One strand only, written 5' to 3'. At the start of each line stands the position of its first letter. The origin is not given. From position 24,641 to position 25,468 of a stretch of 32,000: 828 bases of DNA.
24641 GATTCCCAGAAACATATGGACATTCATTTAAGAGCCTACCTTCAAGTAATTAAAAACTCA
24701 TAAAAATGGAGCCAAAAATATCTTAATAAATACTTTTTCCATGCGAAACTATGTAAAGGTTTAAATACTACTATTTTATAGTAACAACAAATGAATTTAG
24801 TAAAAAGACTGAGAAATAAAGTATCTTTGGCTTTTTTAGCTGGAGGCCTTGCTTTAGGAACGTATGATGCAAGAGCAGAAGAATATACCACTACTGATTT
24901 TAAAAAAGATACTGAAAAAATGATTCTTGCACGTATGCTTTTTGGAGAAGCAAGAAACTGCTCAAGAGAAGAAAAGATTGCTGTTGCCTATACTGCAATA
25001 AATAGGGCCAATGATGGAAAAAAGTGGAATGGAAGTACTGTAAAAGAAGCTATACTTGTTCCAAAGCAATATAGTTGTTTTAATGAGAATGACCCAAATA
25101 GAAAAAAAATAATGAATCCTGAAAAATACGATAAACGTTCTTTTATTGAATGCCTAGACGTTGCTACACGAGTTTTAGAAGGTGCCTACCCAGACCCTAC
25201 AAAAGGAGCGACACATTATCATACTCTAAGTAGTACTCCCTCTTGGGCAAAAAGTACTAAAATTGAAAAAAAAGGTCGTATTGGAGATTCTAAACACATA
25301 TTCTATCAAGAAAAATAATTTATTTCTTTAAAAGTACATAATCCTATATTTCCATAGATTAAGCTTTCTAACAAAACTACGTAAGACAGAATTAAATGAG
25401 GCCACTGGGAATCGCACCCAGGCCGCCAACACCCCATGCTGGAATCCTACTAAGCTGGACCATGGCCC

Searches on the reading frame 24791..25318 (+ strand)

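Call 27: search_protein_families(library=pfam, proteins=[window:24791-25318:+], max_evalue=0.001)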
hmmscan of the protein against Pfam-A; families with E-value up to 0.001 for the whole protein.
window:24791-25318:+ (175 aa): 1 family
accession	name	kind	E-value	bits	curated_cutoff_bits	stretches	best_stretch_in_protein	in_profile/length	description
PF07486.17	Hydrolase_2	-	2.8e-15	57.2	27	1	59-172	4-100/100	Cell Wall Hydrolase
